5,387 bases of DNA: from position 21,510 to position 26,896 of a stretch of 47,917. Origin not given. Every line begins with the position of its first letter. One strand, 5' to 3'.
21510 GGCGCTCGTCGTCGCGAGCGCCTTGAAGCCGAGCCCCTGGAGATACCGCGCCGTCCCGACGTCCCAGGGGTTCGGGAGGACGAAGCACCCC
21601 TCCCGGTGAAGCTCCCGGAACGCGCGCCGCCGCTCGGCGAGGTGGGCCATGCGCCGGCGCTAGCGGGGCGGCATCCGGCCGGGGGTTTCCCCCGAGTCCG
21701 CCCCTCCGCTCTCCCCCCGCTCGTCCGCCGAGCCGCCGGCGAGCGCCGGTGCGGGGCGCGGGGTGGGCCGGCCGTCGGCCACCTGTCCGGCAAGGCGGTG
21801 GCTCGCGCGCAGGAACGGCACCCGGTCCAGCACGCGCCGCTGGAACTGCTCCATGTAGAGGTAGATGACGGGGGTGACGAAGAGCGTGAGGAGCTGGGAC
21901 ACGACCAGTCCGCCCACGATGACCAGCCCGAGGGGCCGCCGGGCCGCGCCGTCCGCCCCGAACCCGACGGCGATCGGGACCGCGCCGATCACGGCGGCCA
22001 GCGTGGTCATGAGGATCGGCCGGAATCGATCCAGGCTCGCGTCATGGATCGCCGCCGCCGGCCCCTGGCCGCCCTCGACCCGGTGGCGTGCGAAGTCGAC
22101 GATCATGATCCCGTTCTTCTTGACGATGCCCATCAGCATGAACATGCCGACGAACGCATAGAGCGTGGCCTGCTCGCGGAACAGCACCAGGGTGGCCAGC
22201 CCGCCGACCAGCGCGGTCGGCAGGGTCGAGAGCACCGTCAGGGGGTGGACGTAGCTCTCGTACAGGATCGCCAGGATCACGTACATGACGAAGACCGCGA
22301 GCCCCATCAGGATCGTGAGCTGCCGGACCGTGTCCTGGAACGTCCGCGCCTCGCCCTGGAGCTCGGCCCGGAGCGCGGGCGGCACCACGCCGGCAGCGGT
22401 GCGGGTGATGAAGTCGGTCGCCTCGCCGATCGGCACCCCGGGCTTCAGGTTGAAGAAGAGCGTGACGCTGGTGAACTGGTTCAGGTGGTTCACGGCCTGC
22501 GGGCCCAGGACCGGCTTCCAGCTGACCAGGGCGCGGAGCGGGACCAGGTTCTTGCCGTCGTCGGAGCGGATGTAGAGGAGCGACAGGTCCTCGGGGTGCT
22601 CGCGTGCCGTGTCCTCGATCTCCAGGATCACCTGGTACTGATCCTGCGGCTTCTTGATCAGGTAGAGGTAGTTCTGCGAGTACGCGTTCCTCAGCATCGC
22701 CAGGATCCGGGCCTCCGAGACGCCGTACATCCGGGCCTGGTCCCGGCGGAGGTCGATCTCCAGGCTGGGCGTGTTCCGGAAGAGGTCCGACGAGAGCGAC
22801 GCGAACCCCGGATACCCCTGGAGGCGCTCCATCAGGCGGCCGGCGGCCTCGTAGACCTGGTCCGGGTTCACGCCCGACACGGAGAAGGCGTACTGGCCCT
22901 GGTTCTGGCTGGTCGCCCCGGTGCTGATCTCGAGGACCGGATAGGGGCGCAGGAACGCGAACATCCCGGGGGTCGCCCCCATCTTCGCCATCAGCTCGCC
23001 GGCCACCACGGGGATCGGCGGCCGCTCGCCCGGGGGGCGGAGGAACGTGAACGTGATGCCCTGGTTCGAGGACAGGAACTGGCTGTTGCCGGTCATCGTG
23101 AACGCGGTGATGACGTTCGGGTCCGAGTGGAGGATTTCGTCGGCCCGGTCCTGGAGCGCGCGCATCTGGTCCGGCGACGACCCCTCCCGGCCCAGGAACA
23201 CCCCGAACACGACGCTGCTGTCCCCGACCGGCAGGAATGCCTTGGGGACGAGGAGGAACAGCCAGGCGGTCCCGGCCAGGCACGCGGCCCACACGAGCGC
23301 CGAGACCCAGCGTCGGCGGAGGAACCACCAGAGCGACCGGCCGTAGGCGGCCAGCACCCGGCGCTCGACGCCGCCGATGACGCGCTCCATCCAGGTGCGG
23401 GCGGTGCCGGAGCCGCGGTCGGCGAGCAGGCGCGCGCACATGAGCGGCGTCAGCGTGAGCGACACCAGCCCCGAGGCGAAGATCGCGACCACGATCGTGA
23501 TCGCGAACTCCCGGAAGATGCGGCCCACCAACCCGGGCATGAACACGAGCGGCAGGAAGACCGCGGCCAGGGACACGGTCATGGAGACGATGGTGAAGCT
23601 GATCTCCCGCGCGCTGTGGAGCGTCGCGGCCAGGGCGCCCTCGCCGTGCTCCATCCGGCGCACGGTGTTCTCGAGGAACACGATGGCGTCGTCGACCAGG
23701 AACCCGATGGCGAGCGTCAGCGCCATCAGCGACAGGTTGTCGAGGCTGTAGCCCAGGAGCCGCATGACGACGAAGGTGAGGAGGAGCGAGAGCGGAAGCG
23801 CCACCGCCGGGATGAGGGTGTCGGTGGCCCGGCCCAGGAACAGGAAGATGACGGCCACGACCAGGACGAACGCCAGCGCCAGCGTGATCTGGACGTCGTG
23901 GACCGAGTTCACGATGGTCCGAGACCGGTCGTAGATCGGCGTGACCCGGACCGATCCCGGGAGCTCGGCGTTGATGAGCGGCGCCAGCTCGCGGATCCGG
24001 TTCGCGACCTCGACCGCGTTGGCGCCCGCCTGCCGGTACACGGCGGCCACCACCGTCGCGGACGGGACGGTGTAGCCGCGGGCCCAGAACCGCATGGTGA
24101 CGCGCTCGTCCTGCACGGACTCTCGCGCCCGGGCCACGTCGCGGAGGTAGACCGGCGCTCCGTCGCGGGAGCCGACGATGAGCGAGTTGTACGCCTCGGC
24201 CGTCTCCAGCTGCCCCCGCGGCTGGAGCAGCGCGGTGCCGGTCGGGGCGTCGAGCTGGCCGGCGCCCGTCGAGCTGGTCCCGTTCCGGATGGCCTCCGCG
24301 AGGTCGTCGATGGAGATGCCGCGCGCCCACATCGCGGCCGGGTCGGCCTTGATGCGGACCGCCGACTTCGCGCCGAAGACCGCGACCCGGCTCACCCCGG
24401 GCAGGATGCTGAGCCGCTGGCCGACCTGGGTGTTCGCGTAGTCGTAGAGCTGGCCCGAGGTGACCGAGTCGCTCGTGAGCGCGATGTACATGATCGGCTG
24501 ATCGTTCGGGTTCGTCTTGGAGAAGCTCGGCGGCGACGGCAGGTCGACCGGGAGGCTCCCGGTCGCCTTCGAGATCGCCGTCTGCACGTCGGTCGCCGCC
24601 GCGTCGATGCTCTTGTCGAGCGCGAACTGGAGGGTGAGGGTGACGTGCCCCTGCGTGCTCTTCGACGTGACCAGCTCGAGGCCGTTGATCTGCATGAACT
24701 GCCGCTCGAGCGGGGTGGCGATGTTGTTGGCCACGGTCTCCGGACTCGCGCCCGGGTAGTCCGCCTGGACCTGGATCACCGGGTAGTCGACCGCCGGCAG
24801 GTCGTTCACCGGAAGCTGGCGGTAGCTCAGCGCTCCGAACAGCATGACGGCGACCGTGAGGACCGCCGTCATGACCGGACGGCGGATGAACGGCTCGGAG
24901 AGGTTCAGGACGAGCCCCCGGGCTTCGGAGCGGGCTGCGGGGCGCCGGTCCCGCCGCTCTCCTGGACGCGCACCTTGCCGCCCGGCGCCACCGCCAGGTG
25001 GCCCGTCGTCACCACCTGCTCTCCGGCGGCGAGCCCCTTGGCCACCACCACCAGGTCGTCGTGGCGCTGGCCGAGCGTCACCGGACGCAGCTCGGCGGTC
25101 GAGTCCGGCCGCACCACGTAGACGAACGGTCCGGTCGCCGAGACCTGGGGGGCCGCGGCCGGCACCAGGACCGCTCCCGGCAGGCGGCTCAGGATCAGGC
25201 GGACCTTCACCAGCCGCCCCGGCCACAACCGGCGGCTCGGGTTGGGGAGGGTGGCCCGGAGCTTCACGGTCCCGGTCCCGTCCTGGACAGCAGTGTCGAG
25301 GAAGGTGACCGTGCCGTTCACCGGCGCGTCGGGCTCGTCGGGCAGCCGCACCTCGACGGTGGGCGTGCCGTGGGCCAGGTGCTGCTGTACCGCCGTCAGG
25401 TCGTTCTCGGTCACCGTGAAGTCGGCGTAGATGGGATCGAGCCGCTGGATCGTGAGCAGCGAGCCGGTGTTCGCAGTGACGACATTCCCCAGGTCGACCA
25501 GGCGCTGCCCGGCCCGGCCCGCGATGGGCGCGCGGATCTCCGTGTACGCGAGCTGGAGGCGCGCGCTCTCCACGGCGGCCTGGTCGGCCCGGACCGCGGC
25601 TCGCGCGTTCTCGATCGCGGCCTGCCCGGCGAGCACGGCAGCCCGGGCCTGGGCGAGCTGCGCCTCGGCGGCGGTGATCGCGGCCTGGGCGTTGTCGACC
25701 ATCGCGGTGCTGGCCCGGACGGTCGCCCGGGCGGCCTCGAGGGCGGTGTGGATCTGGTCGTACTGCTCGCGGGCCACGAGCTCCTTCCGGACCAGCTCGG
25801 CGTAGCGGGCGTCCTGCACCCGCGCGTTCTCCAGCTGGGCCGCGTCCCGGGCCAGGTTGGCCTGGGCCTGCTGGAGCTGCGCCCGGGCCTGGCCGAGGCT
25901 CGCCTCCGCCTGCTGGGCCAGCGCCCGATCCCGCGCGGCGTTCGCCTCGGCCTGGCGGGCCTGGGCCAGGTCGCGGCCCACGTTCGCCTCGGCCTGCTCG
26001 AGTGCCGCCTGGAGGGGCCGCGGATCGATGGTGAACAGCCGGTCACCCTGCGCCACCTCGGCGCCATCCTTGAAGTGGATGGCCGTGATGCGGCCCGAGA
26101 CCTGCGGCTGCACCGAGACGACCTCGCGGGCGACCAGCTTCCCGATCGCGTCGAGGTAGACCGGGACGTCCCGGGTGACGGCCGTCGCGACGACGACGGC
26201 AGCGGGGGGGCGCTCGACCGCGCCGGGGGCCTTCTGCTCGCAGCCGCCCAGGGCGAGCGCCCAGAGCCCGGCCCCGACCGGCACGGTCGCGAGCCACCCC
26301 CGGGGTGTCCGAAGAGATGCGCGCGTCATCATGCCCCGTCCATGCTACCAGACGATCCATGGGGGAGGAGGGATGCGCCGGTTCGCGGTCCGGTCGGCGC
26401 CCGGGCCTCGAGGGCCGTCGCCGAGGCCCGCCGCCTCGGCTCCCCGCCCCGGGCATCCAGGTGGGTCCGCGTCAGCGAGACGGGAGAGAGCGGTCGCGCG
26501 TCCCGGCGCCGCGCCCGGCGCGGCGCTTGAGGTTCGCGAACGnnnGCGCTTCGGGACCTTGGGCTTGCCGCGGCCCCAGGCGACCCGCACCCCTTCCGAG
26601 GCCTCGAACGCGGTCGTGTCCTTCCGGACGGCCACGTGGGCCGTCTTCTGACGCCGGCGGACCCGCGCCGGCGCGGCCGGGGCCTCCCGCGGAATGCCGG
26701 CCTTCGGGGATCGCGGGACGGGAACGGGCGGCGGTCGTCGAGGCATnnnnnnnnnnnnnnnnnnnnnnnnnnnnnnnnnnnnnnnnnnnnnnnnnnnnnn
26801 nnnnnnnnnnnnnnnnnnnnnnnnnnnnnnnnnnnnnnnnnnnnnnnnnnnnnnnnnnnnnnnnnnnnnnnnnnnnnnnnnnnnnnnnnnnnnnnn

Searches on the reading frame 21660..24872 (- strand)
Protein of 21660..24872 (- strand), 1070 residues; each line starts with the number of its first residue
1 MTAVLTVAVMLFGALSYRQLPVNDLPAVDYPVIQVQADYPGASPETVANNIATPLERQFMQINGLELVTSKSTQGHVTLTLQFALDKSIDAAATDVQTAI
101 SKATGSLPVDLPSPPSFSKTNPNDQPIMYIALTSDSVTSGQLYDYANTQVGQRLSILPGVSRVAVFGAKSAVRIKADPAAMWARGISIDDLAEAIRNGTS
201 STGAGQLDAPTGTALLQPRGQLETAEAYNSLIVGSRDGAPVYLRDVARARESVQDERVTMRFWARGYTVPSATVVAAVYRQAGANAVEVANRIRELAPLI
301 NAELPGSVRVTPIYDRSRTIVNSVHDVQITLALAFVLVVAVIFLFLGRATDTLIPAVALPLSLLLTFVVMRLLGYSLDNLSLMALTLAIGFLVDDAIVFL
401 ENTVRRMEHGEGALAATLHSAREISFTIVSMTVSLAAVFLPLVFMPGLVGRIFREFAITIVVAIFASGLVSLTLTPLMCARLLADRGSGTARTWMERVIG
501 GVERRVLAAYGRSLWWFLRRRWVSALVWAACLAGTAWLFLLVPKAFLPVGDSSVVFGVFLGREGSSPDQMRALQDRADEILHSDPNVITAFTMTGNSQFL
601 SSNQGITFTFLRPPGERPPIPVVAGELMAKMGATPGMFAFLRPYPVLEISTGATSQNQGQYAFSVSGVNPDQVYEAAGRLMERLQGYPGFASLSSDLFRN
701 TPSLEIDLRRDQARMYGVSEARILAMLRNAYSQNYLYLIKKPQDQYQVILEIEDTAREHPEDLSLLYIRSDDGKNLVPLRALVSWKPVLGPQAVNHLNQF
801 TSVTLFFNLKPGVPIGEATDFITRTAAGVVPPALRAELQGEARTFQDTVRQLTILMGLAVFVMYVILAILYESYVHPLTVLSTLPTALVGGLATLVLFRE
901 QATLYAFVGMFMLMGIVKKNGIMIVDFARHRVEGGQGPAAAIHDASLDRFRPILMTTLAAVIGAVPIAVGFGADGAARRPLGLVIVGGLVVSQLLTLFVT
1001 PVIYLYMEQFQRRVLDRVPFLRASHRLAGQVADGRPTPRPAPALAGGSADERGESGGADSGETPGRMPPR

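Call 21: search_protein_families(library=pfam, proteins=[window:21660-24872:-])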
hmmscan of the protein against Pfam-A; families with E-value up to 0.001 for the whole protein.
window:21660-24872:- (1070 aa): 1 family
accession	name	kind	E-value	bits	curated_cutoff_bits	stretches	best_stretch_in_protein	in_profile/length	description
PF00873.25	ACR_tran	-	2.9e-275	916.2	28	1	2-1007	12-1020/1021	AcrB/AcrD/AcrF family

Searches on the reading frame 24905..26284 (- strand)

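Call 10: search_protein_families(library=pfam, proteins=[window:24905-26284:-])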
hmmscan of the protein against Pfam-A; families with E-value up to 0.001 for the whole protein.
window:24905-26284:- (459 aa): 3 families
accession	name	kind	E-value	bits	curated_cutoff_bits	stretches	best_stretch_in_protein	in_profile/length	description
PF16576.10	HlyD_D23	-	3.7e-17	62.8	30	1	193-358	46-213/214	Barrel-sandwich domain of CusB or HlyD membrane-fusion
PF13437.12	HlyD_3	-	2.9e-12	47.7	22.2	1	250-356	2-106/106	HlyD family secretion protein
PF13533.13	Biotin_lipoyl_2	-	7.2e-09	35.7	29.8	1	56-87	1-32/32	Biotin-lipoyl like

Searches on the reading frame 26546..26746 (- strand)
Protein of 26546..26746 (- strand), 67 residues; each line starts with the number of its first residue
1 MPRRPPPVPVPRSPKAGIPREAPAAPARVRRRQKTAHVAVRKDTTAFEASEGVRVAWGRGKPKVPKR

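Call 90: search_protein_families(library=pfam, proteins=[window:26546-26746:-], max_evalue=0.01)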
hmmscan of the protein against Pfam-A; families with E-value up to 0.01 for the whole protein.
seq(67 aa): 0 families
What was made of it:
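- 26543..26746 (-): Conserved 67-aa basic protein downstream of RR1. No Pfam match (call 90).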
